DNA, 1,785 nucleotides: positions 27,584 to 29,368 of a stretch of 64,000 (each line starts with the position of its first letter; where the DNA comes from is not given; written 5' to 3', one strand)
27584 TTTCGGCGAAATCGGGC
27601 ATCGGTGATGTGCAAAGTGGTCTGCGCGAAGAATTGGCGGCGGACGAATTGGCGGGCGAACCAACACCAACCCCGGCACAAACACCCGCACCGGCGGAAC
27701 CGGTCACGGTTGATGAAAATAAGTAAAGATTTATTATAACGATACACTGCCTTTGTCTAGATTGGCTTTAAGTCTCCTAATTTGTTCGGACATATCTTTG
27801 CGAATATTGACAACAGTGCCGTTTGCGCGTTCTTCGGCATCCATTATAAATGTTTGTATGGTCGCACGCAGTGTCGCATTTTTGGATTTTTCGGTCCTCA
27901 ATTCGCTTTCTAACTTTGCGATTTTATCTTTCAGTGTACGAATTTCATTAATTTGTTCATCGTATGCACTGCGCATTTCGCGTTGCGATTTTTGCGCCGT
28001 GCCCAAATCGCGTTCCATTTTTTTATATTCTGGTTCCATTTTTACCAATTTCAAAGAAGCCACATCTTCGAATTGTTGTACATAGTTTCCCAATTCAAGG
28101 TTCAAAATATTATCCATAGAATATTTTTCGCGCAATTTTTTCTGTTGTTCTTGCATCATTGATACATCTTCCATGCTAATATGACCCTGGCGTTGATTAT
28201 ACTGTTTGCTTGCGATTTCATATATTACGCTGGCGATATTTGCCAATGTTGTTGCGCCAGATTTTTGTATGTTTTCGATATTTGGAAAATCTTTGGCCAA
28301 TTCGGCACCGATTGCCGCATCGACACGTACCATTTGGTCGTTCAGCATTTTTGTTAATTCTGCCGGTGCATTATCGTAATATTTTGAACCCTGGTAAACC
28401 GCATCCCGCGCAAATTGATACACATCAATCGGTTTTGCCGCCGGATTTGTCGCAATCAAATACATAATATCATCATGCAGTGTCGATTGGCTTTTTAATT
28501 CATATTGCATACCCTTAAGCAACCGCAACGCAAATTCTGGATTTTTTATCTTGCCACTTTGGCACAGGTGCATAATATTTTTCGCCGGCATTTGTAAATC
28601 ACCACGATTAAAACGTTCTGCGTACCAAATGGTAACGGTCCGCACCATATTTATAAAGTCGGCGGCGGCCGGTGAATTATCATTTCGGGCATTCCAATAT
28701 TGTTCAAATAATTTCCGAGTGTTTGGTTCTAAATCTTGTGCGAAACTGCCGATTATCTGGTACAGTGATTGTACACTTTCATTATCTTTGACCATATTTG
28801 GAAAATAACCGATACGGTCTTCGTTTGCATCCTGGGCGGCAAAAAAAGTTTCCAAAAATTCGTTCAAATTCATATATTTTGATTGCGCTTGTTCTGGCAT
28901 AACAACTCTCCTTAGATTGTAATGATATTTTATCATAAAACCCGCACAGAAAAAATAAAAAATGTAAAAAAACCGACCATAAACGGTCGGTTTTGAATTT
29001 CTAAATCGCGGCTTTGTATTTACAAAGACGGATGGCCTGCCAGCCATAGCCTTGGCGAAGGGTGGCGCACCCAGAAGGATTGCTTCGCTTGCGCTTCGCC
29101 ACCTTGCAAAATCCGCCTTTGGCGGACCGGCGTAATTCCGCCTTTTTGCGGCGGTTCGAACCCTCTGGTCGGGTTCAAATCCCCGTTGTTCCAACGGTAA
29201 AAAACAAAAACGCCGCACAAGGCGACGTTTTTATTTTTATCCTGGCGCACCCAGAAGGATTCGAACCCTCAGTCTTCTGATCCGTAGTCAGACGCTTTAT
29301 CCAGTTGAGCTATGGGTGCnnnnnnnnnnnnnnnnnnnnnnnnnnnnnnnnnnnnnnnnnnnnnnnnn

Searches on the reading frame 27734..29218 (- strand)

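Call 15: search_protein_families(library=pfam, proteins=[window:27734-29218:-])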
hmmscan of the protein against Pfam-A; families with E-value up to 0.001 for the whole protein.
window:27734-29218:- (494 aa): 1 family
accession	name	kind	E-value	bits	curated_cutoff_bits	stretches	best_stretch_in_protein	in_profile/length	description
PF24627.1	PUMA_CC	-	0.00015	22.1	30.1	1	390-440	23-73/74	PUMA coiled-coil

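Call 58: search_protein_families(library=pfam, proteins=[window:27734-29218:-], max_evalue=1)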
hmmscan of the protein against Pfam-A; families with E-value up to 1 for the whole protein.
window:27734-29218:- (494 aa): 11 families
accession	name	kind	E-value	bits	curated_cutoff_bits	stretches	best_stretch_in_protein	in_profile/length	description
PF24627.1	PUMA_CC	-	0.00015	22.1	30.1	1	390-440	23-73/74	PUMA coiled-coil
PF00038.26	Filament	-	0.0037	17.4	40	1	350-485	142-277/313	Intermediate filament protein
PF05837.17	CENP-H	-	0.0043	17.4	29.9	1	387-489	66-165/202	Centromere protein H (CENP-H)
PF13334.11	DUF4094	-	0.01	16.7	24.5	1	401-445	43-89/90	Domain of unknown function (DUF4094)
PF08581.15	Tup_N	-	0.026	15.3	28.7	1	396-444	11-59/77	Tup N-terminal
PF08663.15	HalX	-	0.037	14.9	23.2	1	416-444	2-30/68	HalX domain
PF12826.13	HHH_2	-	0.05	14.2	27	1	305-337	17-49/64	Helix-hairpin-helix motif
PF01166.23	TSC22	-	0.21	12.2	30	1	425-454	15-44/57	TSC-22/dip/bun family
PF07407.17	Seadorna_VP6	-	0.28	10.7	27.2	1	425-489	3-65/399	Seadornavirus VP6 protein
PF05478.16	Prominin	-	0.36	9.3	34.3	1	337-466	572-742/799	Prominin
PF10473.14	CENP-F_leu_zip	-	0.61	10.6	34.5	1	399-451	27-79/140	Leucine-rich repeats of kinetochore protein Cenp-F/LEK1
